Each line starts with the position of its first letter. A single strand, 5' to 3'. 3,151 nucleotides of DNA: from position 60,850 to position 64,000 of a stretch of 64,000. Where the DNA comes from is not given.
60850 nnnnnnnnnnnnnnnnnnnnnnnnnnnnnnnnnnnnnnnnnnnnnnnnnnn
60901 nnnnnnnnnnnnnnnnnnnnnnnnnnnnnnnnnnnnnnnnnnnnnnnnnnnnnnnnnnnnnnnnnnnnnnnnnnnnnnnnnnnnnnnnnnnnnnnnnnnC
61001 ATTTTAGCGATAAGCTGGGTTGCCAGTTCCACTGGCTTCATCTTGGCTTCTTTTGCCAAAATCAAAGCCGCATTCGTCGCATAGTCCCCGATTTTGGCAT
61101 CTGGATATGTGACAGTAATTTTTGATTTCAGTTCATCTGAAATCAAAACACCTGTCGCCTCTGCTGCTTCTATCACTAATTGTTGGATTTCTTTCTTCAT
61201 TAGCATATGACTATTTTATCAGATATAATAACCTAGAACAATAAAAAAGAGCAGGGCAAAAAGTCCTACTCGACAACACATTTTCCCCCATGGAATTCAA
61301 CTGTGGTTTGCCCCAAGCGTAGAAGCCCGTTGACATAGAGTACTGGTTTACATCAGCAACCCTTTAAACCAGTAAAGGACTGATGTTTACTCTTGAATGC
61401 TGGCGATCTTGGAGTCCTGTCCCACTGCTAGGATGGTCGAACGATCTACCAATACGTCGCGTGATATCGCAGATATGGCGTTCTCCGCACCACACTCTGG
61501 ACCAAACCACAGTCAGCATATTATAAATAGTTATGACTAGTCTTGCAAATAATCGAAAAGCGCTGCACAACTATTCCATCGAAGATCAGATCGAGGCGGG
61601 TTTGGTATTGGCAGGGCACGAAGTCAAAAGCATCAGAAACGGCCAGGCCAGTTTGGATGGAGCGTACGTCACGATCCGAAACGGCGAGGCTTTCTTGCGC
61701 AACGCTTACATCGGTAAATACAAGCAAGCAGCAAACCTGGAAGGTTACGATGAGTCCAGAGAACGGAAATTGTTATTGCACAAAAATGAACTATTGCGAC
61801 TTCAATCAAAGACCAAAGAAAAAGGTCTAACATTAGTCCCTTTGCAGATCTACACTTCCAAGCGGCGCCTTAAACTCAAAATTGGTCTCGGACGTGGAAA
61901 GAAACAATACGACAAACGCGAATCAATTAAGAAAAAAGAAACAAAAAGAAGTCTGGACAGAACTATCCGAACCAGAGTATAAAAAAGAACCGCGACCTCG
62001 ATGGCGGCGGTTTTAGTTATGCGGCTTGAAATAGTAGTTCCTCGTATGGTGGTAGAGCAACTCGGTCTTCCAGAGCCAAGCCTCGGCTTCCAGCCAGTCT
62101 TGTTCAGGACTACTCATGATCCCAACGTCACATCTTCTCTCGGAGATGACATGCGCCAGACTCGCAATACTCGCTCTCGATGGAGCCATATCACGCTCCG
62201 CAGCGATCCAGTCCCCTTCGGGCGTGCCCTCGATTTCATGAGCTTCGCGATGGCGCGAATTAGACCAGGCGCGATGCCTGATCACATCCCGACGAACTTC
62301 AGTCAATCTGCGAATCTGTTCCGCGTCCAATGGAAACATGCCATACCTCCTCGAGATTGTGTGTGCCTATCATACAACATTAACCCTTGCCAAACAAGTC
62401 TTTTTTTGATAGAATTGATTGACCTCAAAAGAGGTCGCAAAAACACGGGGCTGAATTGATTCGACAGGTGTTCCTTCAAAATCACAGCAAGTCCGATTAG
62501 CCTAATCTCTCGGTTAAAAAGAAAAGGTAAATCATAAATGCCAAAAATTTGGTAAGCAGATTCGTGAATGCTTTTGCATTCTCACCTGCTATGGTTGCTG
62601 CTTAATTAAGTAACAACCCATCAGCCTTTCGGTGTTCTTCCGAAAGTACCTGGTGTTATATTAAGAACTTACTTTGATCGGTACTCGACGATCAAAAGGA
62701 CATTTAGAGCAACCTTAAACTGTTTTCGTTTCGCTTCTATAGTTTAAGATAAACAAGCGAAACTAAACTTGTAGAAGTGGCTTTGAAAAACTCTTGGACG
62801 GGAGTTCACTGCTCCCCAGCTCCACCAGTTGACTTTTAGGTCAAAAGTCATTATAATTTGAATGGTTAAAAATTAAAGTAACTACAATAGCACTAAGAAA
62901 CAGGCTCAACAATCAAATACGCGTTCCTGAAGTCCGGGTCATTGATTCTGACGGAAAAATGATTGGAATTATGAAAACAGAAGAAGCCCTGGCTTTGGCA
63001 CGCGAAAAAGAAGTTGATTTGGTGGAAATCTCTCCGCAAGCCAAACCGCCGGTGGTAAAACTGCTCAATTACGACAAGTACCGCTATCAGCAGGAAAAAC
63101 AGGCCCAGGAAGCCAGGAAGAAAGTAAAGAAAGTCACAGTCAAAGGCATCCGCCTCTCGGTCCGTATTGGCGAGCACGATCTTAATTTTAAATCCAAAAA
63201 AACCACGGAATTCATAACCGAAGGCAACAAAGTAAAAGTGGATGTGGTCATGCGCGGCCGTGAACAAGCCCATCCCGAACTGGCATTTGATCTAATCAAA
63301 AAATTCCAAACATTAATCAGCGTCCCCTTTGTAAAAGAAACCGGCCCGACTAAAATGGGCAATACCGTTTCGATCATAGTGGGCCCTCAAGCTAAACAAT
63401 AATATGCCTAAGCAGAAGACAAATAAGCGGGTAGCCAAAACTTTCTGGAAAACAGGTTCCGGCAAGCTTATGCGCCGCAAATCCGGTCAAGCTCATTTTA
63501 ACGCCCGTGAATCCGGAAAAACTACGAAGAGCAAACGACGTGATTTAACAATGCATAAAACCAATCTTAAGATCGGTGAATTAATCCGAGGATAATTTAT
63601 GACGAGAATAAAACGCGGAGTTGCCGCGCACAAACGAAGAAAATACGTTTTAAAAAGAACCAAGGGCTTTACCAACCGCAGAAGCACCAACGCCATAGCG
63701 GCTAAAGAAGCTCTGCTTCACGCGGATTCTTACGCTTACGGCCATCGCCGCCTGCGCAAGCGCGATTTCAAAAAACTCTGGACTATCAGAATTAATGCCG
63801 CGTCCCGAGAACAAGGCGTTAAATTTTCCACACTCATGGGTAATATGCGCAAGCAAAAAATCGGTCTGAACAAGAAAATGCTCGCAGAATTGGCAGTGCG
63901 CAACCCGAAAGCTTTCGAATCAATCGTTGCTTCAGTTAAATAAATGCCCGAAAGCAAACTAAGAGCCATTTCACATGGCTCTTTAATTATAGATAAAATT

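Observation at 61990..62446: Third GC-rich islet inserted between smpB and ssrA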

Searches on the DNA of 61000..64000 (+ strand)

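Call 8: search_rna_families(source=window, start=61000, end=64000, threshold=evalue, max_evalue=1)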
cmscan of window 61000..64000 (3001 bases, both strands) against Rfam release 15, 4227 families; matches with E-value up to 1: 1.
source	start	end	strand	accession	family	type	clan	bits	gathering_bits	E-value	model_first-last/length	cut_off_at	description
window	62447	62827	+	RF00023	tmRNA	Gene;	CL00001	120.9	47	4.9e-48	1-374/374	no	transfer-messenger RNA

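Call 87: search_rna_families(sources=[L083, L169, L166, L002, L168], threshold=gathering)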
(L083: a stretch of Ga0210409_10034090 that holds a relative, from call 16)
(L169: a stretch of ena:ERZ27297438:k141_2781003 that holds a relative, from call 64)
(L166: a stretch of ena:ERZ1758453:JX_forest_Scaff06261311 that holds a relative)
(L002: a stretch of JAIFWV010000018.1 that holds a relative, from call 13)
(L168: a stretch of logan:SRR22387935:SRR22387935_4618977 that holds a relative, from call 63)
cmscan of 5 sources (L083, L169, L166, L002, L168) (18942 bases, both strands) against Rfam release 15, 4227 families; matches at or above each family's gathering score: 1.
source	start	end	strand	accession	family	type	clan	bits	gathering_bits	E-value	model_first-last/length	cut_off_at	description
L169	4940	5079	-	RF00023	tmRNA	Gene;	CL00001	48.8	47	9.2e-17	228-374/374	5'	transfer-messenger RNA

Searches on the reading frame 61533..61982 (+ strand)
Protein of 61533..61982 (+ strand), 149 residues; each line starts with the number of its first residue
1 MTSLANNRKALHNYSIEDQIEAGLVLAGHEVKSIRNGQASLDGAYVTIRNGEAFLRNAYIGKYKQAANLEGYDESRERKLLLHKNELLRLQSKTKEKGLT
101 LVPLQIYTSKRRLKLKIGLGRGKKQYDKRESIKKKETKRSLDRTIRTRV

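Call 5: search_protein_families(library=pfam, proteins=[window:61533-61982:+], max_evalue=1)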
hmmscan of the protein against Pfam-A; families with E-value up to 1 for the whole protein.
window:61533-61982:+ (149 aa): 2 families
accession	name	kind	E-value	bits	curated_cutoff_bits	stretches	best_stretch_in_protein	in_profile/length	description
PF01668.23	SmpB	-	1.1e-53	181.5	27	1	5-146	2-142/143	SmpB protein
PF01817.26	CM_2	-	0.047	14.3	27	1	60-86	26-52/80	Chorismate mutase type II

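Call 12: find_homologous_proteins(query=window:61533-61982:+, max_evalue=1e-20)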
Query window:61533-61982:+ (149 aa): 7916 proteins with E <= 1e-20 among 8000 candidates; the best 120 are listed.
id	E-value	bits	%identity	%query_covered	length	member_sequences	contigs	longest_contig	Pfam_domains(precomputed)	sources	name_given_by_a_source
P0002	9.7e-87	306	100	100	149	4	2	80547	PF01668.24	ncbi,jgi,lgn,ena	ncbi:MAG TPA: SsrA-binding protein SmpB [Patescibacteria group bacterium]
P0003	1.1e-78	280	89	100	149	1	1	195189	PF01668.24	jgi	jgi:SsrA-binding protein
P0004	2.5e-77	275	89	100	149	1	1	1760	PF01668.24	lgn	-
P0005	7.2e-77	274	87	100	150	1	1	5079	PF01668.24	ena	-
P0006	5.4e-76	271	86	100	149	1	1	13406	PF01668.24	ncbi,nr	ncbi:MAG: SsrA-binding protein SmpB [Candidatus Doudnabacteria bacterium]|nr:SsrA-binding protein Sm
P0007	1.1e-74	267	84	100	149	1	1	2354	PF01668.24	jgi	jgi:SsrA-binding protein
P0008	1.3e-74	267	85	100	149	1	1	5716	PF01668.24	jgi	jgi:SsrA-binding protein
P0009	2.6e-74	266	86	100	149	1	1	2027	PF01668.24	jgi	-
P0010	3.6e-74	265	84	100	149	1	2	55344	PF01668.24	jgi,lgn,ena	jgi:SsrA-binding protein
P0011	2.3e-73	263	85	100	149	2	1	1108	PF01668.24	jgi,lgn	-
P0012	2.5e-73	262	84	100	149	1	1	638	PF01668.24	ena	-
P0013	3.7e-73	262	85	100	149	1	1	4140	PF01668.24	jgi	jgi:SsrA-binding protein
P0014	1.8e-72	260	83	100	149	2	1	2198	PF01668.24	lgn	-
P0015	4.7e-72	258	83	100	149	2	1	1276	PF01668.24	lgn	-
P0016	8.0e-71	254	81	100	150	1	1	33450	PF01668.24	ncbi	-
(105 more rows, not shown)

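Call 13: find_related_loci(query=window:61533-61982:+, collection=genome_contigs, flank=4000)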
Query window:61533-61982:+ (149 aa) in genome_contigs; peptide patterns used: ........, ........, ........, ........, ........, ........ (x = any residue, [..] = any of these).
600 stretches matched a pattern (row limit reached: there are more); 573 encode a relative of the query (tblastn E <= 1e-3); the best 80 are kept; 80 distinct loci.
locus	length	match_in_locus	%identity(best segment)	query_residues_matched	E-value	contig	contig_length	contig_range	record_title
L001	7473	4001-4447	78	1-149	3e-75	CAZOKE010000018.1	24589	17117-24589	MAG TPA_asm: uncultured Candidatus Saccharibacteria bacterium isolate SRP272529_co2_320 genome assembly, contig: NODE_32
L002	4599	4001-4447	73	1-149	4e-72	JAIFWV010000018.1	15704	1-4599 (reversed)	MAG: Candidatus Doudnabacteria bacterium isolate viral-cat_48_13 PAFVLPS_2018_scaffold_16439, whole genome shotgun seque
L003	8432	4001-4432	53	3-146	5e-49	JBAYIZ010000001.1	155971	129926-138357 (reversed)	MAG: Candidatus Magasanikiibacteriota bacterium isolate SO_2016_GW1_43 scaffold00221_OW334_2016, whole genome shotgun se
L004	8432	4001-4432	55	3-146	2e-48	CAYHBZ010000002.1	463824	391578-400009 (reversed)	MAG TPA_asm: uncultured Gammaproteobacteria bacterium isolate ERP119702_co3_79 genome assembly, contig: NODE_3_length_46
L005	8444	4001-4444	51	1-148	3e-48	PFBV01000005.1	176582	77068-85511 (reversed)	MAG: Candidatus Magasanikbacteria bacterium CG10_big_fil_rev_8_21_14_0_10_36_32 CG10_8_21_14_0.10_scaffold_95_c, whole g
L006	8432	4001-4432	51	4-148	4e-45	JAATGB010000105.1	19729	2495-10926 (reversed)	MAG: Lactobacillales bacterium isolate bin_276 k141_2888942, whole genome shotgun sequence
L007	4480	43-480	49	1-146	2e-44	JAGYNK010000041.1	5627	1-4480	MAG: Candidatus Moraniibacteriota bacterium isolate M55B143 k51_2147439_flag_0_multi_24.0000_len_5627, whole genome shot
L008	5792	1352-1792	50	2-148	1e-44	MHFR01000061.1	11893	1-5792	MAG: Omnitrophica bacterium RIFCSPLOWO2_12_FULL_44_17 rifcsplowo2_12_scaffold_7757, whole genome shotgun sequence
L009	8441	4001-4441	48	1-147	2e-44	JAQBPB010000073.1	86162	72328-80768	MAG: Chloroflexota bacterium isolate RYN_336 scaffold_870214, whole genome shotgun sequence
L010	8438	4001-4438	49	3-148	9e-44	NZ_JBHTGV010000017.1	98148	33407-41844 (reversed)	Cohnella sp. GCM10027633 strain CGMCC 1.60091 GCM70027633_40, whole genome shotgun sequence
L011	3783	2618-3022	55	7-142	2e-43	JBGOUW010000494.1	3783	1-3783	MAG: Candidatus Binatia bacterium isolate OBJ_0618_7090110_13 k141_11679836_length_3783_cov_84.0000, whole genome shotgu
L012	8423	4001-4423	50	7-148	1e-43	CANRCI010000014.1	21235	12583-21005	MAG: uncultured Bacilli bacterium isolate Lapin-027__bin79 genome assembly, contig: Lapin-027__NODE_2210_length_21235_co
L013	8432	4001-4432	50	4-148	2e-43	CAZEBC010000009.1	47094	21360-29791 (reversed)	MAG TPA_asm: uncultured bacterium isolate binchicken_co107_64 genome assembly, contig: NODE_1937_length_47094_cov_10.803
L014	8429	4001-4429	51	4-146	2e-43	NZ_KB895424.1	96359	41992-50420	Paenibacillus terrigena DSM 21567 C558DRAFT_scaffold00013.13, whole genome shotgun sequence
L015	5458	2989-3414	51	4-149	2e-43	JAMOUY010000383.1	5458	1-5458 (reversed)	MAG: Acidobacteria bacterium isolate PIR-30_metabat1_scaf2bin.045 PIR-30_scaffold_7101_c1, whole genome shotgun sequence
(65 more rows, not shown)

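Call 14: find_encoding_contigs(protein=P0002, flank=4000)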
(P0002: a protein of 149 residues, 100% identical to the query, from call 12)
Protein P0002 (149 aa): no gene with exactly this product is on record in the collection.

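Call 15: find_encoding_contigs(protein=P0003, flank=4000)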
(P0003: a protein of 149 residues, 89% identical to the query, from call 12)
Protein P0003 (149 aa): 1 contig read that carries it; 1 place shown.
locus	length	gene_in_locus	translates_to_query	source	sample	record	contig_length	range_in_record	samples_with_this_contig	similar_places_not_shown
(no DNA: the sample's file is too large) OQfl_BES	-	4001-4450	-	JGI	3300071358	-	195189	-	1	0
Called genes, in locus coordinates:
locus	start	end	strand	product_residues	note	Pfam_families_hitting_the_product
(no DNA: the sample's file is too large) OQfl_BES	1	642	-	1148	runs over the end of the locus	PF00133:tRNA-synt_1, PF00300:His_Phos_1, PF00133:tRNA-synt_1, PF09334:tRNA-synt_1g, PF08264:Anticodon_1, PF19302:DUF5915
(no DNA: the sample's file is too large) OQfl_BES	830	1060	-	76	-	-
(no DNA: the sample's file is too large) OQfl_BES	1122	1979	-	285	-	-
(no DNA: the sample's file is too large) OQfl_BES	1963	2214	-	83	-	-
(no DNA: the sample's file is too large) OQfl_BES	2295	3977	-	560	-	PF03485:Arg_tRNA_synt_N, PF00750:tRNA-synt_1d, PF05746:DALR_1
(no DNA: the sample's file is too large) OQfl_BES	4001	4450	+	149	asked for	PF01668:SmpB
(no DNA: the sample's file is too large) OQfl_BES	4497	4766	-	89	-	-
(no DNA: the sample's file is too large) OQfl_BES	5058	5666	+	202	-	-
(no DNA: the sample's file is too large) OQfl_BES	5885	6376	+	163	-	-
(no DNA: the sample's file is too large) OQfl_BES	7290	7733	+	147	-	PF05198:IF3_N, PF00707:IF3_C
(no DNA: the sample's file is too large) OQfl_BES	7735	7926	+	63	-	PF01632:Ribosomal_L35p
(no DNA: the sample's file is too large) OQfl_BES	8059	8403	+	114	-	PF00453:Ribosomal_L20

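Call 16: find_related_loci(query=window:61533-61982:+, collection=metagenome_contigs, flank=4000)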
Query window:61533-61982:+ (149 aa) in metagenome_contigs; peptide patterns used: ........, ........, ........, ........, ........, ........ (x = any residue, [..] = any of these).
600 stretches matched a pattern (row limit reached: there are more); 556 encode a relative of the query (tblastn E <= 1e-3); the best 80 are kept; 80 distinct loci.
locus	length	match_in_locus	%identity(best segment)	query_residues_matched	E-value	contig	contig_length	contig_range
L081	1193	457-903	80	1-149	7e-84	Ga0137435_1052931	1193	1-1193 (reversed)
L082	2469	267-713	79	1-149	1e-78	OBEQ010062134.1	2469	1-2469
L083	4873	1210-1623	78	1-138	4e-71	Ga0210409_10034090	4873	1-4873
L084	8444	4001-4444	52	1-148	4e-47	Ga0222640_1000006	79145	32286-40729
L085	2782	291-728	54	1-146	1e-46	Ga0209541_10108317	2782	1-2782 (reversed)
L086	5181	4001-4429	50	4-146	7e-45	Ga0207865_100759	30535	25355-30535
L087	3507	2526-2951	50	4-146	2e-44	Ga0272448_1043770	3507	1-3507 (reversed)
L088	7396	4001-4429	52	4-146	6e-44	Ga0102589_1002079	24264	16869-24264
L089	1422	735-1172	49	3-148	7e-45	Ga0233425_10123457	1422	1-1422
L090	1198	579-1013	49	1-146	2e-45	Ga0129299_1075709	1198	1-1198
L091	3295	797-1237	52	3-149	3e-43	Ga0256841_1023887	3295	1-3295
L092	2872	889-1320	50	4-148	3e-43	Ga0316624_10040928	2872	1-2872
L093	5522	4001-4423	52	7-148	3e-43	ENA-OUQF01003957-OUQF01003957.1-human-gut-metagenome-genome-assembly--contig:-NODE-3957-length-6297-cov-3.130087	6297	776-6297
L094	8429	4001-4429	51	1-143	6e-43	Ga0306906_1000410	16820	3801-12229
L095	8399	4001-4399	54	6-139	8e-43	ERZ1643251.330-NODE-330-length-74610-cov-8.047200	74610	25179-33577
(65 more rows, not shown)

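Call 21: find_encoding_contigs(protein=P0010, flank=4000, max_places=2)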
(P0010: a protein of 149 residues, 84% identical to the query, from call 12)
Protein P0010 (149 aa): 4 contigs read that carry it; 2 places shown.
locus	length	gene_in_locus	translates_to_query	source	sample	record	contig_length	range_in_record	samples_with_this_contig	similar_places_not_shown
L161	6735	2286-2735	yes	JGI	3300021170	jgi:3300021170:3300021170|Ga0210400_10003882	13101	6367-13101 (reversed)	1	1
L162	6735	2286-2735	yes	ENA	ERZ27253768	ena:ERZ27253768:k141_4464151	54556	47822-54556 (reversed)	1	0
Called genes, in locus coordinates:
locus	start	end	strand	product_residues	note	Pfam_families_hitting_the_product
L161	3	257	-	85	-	?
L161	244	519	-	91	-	-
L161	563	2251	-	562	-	PF03485:Arg_tRNA_synt_N, PF00750:tRNA-synt_1d, PF05746:DALR_1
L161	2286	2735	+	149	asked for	PF01668:SmpB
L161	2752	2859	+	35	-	-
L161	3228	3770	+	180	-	PF05198:IF3_N, PF00707:IF3_C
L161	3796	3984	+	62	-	PF01632:Ribosomal_L35p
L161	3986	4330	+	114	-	PF00453:Ribosomal_L20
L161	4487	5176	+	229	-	PF00557:Peptidase_M24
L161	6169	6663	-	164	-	-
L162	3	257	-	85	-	?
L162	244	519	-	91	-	-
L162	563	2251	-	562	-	PF03485:Arg_tRNA_synt_N, PF00750:tRNA-synt_1d, PF05746:DALR_1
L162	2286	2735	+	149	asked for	PF01668:SmpB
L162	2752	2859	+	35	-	-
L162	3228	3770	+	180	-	PF05198:IF3_N, PF00707:IF3_C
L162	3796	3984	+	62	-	PF01632:Ribosomal_L35p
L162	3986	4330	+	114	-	PF00453:Ribosomal_L20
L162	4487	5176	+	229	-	PF00557:Peptidase_M24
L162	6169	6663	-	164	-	-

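Call 22: find_encoding_contigs(protein=P0006, flank=4000, max_places=2)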
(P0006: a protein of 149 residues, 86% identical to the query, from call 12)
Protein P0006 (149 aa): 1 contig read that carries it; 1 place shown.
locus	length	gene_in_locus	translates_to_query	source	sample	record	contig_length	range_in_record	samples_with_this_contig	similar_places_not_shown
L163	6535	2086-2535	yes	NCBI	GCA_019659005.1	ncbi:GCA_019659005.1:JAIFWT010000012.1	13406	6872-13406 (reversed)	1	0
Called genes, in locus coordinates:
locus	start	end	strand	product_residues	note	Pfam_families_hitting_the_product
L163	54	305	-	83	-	-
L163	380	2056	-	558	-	PF03485:Arg_tRNA_synt_N, PF00750:tRNA-synt_1d, PF05746:DALR_1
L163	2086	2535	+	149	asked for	PF01668:SmpB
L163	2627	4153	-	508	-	PF00117:GATase, PF07722:Peptidase_C26, PF02540:NAD_synthase, PF03054:tRNA_Me_trans (faint), PF06508:QueC (faint), PF00958:GMP_synt_C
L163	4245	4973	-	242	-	-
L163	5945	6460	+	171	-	PF05198:IF3_N, PF00707:IF3_C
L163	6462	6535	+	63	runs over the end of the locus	PF01632:Ribosomal_L35p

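Call 51: search_protein_families(library=pfam, proteins=[L165:6414-7799:-, L163:4245-4973:-, L166:597-2630:-], max_evalue=0.01)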
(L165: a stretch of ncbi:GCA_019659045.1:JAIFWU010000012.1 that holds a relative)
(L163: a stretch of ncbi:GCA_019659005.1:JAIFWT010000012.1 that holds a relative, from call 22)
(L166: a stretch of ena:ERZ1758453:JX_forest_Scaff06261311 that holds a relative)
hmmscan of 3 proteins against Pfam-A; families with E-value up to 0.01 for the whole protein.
L165:6414-7799:- (461 aa): 0 families

L163:4245-4973:- (242 aa): 0 families

L166:597-2630:- (677 aa): 5 families
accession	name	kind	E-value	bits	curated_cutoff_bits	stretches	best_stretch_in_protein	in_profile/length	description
PF13385.13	Laminin_G_3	-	2.7e-22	80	27.6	1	458-620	1-151/151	Concanavalin A-like lectin/glucanases superfamily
PF17957.7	Big_7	-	1.2e-14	55.2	24.1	1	259-327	1-70/70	Bacterial Ig domain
PF16656.11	Pur_ac_phosph_N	-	3.8e-08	34.2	30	1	363-441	10-93/93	Purple acid Phosphatase, N-terminal domain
PF00041.27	fn3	-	1.1e-05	25.9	25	1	357-435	4-79/84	Fibronectin type III domain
PF16640.11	Big_3_5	-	0.0004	21.3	35.5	1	268-339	6-76/88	Bacterial Ig-like domain (group 3)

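Call 63: find_encoding_contigs(protein=P0004, flank=4000, max_places=2)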
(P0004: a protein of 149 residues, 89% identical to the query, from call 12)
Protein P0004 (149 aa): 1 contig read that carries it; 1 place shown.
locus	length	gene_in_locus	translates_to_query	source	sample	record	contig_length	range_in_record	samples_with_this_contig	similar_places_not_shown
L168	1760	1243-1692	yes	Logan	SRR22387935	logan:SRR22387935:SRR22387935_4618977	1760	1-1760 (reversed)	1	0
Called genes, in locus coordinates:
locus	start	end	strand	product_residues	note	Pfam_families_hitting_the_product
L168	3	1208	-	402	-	?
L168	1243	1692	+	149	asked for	PF01668:SmpB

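Call 64: find_encoding_contigs(protein=P0005, flank=4000, max_places=2)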
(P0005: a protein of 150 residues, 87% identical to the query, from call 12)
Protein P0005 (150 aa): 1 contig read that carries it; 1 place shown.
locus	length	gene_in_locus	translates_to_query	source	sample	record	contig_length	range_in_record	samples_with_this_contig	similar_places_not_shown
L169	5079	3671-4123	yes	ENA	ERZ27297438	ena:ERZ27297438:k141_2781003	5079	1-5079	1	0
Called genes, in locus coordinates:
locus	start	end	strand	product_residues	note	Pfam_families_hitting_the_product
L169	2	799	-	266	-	?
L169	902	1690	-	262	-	-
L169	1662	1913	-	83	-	-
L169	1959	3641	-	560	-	PF03485:Arg_tRNA_synt_N, PF00750:tRNA-synt_1d, PF05746:DALR_1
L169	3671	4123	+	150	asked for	PF01668:SmpB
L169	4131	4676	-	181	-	PF07963:N_methyl (weak)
